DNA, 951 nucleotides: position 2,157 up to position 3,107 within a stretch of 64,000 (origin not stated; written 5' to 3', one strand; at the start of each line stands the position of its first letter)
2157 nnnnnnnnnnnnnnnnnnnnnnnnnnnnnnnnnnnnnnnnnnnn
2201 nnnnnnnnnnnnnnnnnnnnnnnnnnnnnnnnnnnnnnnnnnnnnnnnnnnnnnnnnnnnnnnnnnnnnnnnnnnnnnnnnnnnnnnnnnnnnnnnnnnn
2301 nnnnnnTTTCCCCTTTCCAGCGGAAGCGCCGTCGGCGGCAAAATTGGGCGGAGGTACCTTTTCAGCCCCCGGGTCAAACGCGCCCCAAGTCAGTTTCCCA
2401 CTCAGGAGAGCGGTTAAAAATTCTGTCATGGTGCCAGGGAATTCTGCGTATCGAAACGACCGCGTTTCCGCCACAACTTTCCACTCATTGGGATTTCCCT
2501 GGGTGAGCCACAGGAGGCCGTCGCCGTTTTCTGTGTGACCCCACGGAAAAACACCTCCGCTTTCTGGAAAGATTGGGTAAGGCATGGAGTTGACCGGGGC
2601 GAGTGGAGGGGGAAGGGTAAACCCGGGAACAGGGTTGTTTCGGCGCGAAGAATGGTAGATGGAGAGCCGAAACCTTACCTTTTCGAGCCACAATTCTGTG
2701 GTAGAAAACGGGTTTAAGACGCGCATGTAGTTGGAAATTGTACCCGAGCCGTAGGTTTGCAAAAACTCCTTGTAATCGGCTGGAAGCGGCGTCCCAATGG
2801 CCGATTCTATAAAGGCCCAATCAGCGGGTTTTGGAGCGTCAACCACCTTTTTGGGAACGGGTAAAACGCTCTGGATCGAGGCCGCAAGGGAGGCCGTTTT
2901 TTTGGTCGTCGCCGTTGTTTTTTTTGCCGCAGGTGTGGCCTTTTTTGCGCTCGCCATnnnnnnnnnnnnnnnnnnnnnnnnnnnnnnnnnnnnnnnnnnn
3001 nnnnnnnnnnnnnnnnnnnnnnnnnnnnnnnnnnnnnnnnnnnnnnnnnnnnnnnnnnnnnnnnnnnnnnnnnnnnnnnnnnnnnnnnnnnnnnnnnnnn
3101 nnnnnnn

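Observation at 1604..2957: Two non-identical SUKH immunity genes in tandem after one toxin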

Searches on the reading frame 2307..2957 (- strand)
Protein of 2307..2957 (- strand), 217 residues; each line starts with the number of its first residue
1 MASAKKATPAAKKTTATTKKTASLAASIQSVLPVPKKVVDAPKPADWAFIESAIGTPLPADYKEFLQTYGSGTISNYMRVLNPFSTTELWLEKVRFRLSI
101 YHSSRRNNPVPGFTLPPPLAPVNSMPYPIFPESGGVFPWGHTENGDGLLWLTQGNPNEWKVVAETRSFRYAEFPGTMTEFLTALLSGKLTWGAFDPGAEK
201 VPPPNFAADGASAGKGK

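Call 5: search_protein_families(library=pfam, proteins=[window:2307-2957:-], max_evalue=0.1)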
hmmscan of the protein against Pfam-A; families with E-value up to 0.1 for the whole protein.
window:2307-2957:- (217 aa): 3 families
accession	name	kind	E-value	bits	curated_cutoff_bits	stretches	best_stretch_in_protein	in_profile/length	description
PF14568.11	SUKH_6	-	6.6e-08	33.5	27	1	46-163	3-99/119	SMI1-KNR4 cell-wall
PF09346.15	SMI1_KNR4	-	1.8e-06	29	25.4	1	43-88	3-46/125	SMI1 / KNR4 family (SUKH-1)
PF14567.11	SUKH_5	-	5.2e-06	26.7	27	1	39-75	19-55/142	SMI1-KNR4 cell-wall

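Call 10: find_homologous_proteins(query=window:2307-2957:-)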
Query window:2307-2957:- (217 aa): 3 proteins with E <= 0.001 among 746 candidates.
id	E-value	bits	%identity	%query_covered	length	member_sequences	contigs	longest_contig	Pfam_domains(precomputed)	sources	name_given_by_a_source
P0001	5.5e-142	489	100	100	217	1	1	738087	PF14567.12,PF09346.16,PF14568.12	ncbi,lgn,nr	ncbi:MAG: SMI1/KNR4 family protein [Polyangiaceae bacterium]|nr:SMI1/KNR4 family protein [Polyangiac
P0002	3.2e-26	110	40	74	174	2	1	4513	PF09346.16,PF14568.12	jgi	-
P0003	1.2e-23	102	35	89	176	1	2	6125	PF14567.12,PF09346.16,PF14568.12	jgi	jgi:hypothetical protein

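Call 12: find_encoding_contigs(protein=P0002, flank=6000)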
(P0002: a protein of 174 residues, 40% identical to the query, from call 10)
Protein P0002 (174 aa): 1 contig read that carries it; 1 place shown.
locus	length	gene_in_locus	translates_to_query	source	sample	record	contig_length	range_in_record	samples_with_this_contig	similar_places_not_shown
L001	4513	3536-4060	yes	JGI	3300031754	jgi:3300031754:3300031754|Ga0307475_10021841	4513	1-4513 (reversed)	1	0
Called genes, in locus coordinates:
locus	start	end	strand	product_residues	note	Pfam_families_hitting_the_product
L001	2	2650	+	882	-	?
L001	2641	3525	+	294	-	PF07591:PT-HINT, PF13930:Endonuclea_NS_2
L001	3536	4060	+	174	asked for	PF09346:SMI1_KNR4 (weak), PF14568:SUKH_6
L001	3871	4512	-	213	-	?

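Call 13: find_encoding_contigs(protein=P0003, flank=6000)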
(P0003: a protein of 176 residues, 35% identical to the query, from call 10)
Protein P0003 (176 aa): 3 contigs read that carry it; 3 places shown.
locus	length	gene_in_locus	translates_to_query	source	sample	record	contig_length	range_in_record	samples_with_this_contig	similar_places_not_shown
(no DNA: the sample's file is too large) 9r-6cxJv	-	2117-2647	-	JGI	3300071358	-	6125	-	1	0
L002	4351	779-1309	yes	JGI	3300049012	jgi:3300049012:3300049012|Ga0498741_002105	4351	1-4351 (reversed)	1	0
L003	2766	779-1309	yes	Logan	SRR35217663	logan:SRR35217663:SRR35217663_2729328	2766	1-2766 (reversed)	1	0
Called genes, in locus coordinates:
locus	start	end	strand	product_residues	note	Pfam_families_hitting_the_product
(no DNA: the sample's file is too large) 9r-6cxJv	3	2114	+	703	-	?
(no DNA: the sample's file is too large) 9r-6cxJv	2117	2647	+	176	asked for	PF14567:SUKH_5 (weak), PF09346:SMI1_KNR4, PF14568:SUKH_6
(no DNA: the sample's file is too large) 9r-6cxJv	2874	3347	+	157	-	-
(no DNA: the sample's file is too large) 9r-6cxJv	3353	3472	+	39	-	-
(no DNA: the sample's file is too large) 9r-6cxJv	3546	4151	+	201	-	-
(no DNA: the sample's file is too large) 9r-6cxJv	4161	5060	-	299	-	PF06719:AraC_N, PF00165:HTH_AraC, PF12833:HTH_18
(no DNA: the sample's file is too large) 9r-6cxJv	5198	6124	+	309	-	?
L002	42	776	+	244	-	PF13930:Endonuclea_NS_2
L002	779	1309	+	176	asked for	PF14567:SUKH_5 (weak), PF09346:SMI1_KNR4, PF14568:SUKH_6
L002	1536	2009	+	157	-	-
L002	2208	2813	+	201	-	-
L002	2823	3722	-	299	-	PF06719:AraC_N, PF00165:HTH_AraC, PF12833:HTH_18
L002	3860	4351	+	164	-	?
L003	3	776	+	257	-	?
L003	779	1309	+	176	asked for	PF14567:SUKH_5 (weak), PF09346:SMI1_KNR4, PF14568:SUKH_6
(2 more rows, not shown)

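Call 51: predict_structure(alignment_id=A4)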
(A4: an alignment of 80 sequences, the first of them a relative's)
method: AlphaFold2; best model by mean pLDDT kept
length: 217 residues; sequences in the alignment: 80
mean_pLDDT: 85.5   pTM: 0.80
mean pLDDT of the five models: 85.5, 84.8, 84.2, 83.7, 83.2
residues with pLDDT >= 90: 132; 70-90: 43; 50-70: 40; < 50: 2
segments of 3 or more residues with pLDDT < 50: none
pLDDT, mean of each block of 10 residues (from residue 1): 74 64 81 96 96 96 97 95 90 91 75 55 83 96 94 97 89 95 93 67 92 59
secondary structure, 60 per line:
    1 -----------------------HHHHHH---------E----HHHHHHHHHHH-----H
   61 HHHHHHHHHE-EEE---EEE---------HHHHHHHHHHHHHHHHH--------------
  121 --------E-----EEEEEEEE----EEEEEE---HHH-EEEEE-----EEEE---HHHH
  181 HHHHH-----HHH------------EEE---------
elements in order: H24-29 H44-54 H60-69 E72-74 E78-80 H90-106 E135-142 E147-152 E160-164 E170-173 H177-185 E206-208

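Call 54: fold_search(model_id=the predicted structure, library=pdb)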
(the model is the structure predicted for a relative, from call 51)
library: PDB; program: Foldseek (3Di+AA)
matches with E <= 10: 265; with E <= 0.001: 0
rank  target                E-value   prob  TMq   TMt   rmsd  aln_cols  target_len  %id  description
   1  2prv_B                2.0e-02  0.99  0.40  0.54   7.5       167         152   15  Crystal structure of an uncharacterized protein (yobk, bsu18990) from bacillus subtilis at 1.30 A resolution (released 2007-05-22)
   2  2pag                  2.0e-02  0.93  0.33  0.49   6.9       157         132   13  Crystal structure of protein PSPTO_5518 from Pseudomonas syringae pv. tomato (released 2007-04-03)
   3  3d5p_A                2.2e-02  0.99  0.38  0.58   4.1       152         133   14  CRYSTAL STRUCTURE OF A PUTATIVE GLUCAN SYNTHESIS REGULATOR OF SMI1/KNR4 FAMILY (BF1740) FROM BACTEROIDES FRAGILIS NCTC (released 2008-07-15)
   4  2icg                  4.0e-02  0.98  0.46  0.59   5.0       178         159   15  Crystal structure of a protein of unknown function (NP_472245.1) from Listeria innocua at 1.65 A resolution (released 2006-09-26)
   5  8ux9_B                9.0e-01  0.09  0.14  0.09   6.0        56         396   11  Asymmetric unit of the PARIS Immune Complex at 3.2 Angstrom Resolution (released 2024-09-18)
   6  3bn8_A                9.6e-01  0.08  0.09  0.17  12.2        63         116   13  Crystal structure of a putative sterol carrier protein type 2 (af1534) from archaeoglobus fulgidus dsm 4304 at 2.11 A  (released 2007-12-25)
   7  8rvo_R                1.0e+00  0.06  0.17  0.16  12.2       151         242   13  Proteasomal late precursor complex from pre1-1, state 1 (released 2024-09-11)
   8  4ipu_D                1.3e+00  0.08  0.15  0.22  12.4       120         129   11  Crystal structure of Pseudomonas aeruginosa (strain: PAO1) type IV minor pilin FimU in space group P21 (released 2014-01-15)
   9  8v45_F                1.4e+00  0.07  0.15  0.10   6.4        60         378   10  CryoEM structure of AriA-Ocr complex (released 2024-06-26)
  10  8v45_B                1.5e+00  0.07  0.15  0.10   6.3        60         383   10  CryoEM structure of AriA-Ocr complex (released 2024-06-26)
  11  4wk4_A                1.8e+00  0.14  0.13  0.07   4.1        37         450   22  Metal Ion and Ligand Binding of Integrin (released 2014-12-03)
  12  8v45_D                1.8e+00  0.06  0.15  0.10   6.5        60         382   10  CryoEM structure of AriA-Ocr complex (released 2024-06-26)
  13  3mfe_A                1.8e+00  0.06  0.14  0.14  10.8        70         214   17  Crystal Structure of Mycobacterium Tuberculosis Proteasome open-gate mutant with H0 movement (released 2010-06-23)
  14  7lhd_FD               1.8e+00  0.03  0.09  0.14  13.4        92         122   20  The complete model of phage Qbeta virion (released 2022-01-26)
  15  4rs6_A                1.8e+00  0.02  0.11  0.11  14.9       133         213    9  Crystal structure of the C domain of Polo like Kinase II in Homo Sapiens (released 2014-12-03)
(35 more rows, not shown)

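Call 74: list_cluster_members(proteins=[P0001, P0004, P0084, P0085, P0086])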
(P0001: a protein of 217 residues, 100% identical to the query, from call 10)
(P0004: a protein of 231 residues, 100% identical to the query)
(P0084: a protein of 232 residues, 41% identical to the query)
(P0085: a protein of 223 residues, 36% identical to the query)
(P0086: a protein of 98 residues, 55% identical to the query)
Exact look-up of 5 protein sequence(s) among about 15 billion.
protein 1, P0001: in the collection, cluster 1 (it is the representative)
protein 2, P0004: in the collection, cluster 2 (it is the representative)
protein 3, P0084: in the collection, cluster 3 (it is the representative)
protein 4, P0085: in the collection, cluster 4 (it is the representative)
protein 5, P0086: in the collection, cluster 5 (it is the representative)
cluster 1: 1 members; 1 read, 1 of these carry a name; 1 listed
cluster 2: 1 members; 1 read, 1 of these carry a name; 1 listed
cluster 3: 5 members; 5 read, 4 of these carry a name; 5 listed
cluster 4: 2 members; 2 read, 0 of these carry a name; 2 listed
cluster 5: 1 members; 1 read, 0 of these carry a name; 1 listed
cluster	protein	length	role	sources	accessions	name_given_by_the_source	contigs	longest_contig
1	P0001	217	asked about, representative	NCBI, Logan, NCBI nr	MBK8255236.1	MAG: SMI1/KNR4 family protein [Polyangiaceae bacterium] | SMI1/KNR4 family protein [Polyangiaceae bacterium]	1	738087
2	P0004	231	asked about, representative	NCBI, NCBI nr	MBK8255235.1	MAG: SMI1/KNR4 family protein [Polyangiaceae bacterium] | SMI1/KNR4 family protein [Polyangiaceae bacterium]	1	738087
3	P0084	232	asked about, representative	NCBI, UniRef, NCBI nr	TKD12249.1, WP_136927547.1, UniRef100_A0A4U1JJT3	hypothetical protein [Polyangium fumosum] | SMI1/KNR4 family protein n=1 Tax=Polyangium fumosum TaxID=889272 RepID=A0A4U1JJT3_9BACT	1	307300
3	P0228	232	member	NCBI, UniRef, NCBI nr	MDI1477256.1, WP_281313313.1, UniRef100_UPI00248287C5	hypothetical protein [Polyangium sp. y55x31] | hypothetical protein n=1 Tax=Polyangium sp. y55x31 TaxID=3042688 RepID=UPI00248287C5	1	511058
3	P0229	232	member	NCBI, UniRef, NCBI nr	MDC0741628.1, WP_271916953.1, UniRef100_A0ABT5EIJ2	hypothetical protein [Polyangium mundeleinium] | SMI1/KNR4 family protein n=1 Tax=Polyangium mundeleinium TaxID=2995306 ...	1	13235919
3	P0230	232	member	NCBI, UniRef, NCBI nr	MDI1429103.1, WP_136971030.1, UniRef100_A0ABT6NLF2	hypothetical protein [Polyangium sorediatum] | Knr4/Smi1-like domain-containing protein n=1 Tax=Polyangium sorediatum TaxID=889274 ...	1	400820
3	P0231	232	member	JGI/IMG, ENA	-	-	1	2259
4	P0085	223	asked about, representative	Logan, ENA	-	-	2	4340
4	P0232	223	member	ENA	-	-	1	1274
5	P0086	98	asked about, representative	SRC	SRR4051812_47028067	-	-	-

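Call 75: find_encoding_contigs(protein=P0229, flank=10000, max_places=2)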
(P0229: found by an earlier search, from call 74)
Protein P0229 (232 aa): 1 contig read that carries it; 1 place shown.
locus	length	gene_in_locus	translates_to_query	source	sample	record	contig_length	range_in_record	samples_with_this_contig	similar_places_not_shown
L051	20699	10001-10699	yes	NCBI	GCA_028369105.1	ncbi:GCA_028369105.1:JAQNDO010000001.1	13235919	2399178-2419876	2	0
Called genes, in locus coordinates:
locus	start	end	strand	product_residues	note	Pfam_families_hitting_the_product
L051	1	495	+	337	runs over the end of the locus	PF28530:DUF8426, PF04471:Mrr_cat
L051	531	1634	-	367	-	PF00067:p450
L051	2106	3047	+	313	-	PF01636:APH, PF19974:TCAD9 (faint)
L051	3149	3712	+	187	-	-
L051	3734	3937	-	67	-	-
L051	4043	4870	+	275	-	PF03372:Exo_endo_phos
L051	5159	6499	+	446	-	-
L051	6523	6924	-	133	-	-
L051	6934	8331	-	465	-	-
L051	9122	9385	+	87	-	PF13930:Endonuclea_NS_2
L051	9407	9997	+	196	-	PF14568:SUKH_6 (faint)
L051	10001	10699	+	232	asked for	-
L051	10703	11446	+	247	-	PF05954:Phage_GPD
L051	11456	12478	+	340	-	-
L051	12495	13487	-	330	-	PF09937:DUF2169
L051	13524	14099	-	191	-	PF03734:YkuD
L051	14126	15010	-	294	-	PF00294:PfkB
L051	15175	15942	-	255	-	-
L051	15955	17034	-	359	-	PF21751:DACNV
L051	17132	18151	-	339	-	PF00072:Response_reg, PF01339:CheB_methylest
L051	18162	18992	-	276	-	PF01739:CheR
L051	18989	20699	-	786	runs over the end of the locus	PF03130:HEAT_PBS (faint), PF12717:Cnd1 (faint), PF13646:HEAT_2, PF02985:HEAT (faint), PF13513:HEAT_EZ (faint), PF13646:HEAT_2, PF12755:Vac14_Fab1_bd (faint), PF13646:HEAT_2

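Call 76: find_encoding_contigs(protein=P0230, flank=10000, max_places=2)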
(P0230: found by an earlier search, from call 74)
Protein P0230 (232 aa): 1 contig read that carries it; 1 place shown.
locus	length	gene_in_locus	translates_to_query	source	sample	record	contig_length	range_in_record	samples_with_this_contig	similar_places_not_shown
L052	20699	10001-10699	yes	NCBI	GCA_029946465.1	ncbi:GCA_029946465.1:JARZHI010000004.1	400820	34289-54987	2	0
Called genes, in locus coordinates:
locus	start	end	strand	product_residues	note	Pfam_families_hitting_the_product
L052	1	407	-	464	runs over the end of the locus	-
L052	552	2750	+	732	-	PF05954:Phage_GPD, PF04717:Phage_base_V (weak), PF22178:Gp5_trimer_C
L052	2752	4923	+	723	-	PF05954:Phage_GPD, PF22178:Gp5_trimer_C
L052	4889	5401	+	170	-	-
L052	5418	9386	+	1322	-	PF20148:DUF6531, PF25023:TEN_YD-shell (weak), PF05593:RHS_repeat (weak), PF25023:TEN_YD-shell (weak), PF05593:RHS_repeat, PF25023:TEN_YD-shell, PF03527:RHS, PF13930:Endonuclea_NS_2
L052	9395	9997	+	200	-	PF14568:SUKH_6 (weak)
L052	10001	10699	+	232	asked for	PF14568:SUKH_6 (faint)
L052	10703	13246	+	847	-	PF05954:Phage_GPD, PF04717:Phage_base_V, PF20093:DUF6484 (weak), PF22178:Gp5_trimer_C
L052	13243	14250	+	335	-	-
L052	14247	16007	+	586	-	-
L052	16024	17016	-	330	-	PF09937:DUF2169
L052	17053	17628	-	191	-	PF03734:YkuD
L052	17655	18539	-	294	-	PF00294:PfkB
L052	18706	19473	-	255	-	-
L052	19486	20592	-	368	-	PF21751:DACNV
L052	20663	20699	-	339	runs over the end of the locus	PF00072:Response_reg, PF01339:CheB_methylest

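Call 78: search_protein_families(library=pfam, proteins=[L052:13243-14247:+, L052:14247-16004:+, L052:4889-5398:+, L051:11456-12475:+], max_evalue=1)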
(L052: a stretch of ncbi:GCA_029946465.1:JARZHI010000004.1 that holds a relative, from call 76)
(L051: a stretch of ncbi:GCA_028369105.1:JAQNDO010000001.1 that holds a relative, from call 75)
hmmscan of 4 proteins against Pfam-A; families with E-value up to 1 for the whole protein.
L052:13243-14247:+ (335 aa): 1 family
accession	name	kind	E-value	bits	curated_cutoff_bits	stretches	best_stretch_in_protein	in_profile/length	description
PF13519.12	VWA_2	-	0.053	14.6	27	1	63-151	20-104/107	von Willebrand factor type A domain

L052:14247-16004:+ (586 aa): 2 families
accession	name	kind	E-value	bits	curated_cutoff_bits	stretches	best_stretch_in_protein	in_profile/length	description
PF13646.12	HEAT_2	-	0.00065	20.4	27.7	1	331-389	5-61/88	HEAT repeats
PF02985.28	HEAT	-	0.09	13.5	23.5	0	360-383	1-24/31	HEAT repeat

L052:4889-5398:+ (170 aa): 2 families
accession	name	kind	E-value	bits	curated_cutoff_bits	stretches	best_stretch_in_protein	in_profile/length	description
PF10106.14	DUF2345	-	0.032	14.5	30.7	1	109-145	93-131/151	Uncharacterized protein conserved in bacteria (DUF2345)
PF07878.17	RHH_5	-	0.17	12.1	26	1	59-84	2-27/43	CopG-like RHH_1 or ribbon-helix-helix domain, RHH_5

L051:11456-12475:+ (340 aa): 3 families
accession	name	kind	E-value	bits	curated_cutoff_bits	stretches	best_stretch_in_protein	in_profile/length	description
PF13646.12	HEAT_2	-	0.00025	21.7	27.7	1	90-137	11-55/88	HEAT repeats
PF02985.28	HEAT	-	0.0072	16.9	23.5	0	114-136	1-23/31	HEAT repeat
PF12840.13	HTH_20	-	0.11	12.9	27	0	260-292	14-43/51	Helix-turn-helix domain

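Call 79: search_protein_families(library=ncbifam, proteins=[L052:13243-14247:+, L052:14247-16004:+, L052:4889-5398:+, window:2307-2957:-], max_evalue=0.1)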
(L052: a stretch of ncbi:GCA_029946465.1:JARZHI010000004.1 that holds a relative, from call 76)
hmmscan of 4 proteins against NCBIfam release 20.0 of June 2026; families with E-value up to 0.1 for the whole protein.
L052:13243-14247:+ (335 aa): 3 families
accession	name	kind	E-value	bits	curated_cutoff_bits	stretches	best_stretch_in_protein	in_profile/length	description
NF004798.0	PRK06147.1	equivalog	1.3e-13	50.9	342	1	2-303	5-318/349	3-oxoacyl-(acyl carrier protein) synthase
NF006516.0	PRK08963.1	equivalog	0.028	13.2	560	1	177-216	274-314/436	acetyl-CoA C-acyltransferase FadI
TIGR02446.1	FadI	equivalog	0.045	12.8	711.55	1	176-216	267-308/430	acetyl-CoA C-acyltransferase FadI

L052:14247-16004:+ (586 aa): 2 families
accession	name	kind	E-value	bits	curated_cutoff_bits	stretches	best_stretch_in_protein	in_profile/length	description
NF058502.1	phyc_lyase_CpcE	equivalog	0.026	14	330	1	345-393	133-181/260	C-phycocyanin alpha-cysteine-84 phycocyanobilin lyase subunit CpcE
NF005849.0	PRK07765.1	equivalog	0.055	12.7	308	0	328-379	45-95/219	aminodeoxychorismate/anthranilate synthase component II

L052:4889-5398:+ (170 aa): 0 families

window:2307-2957:- (217 aa): 0 families
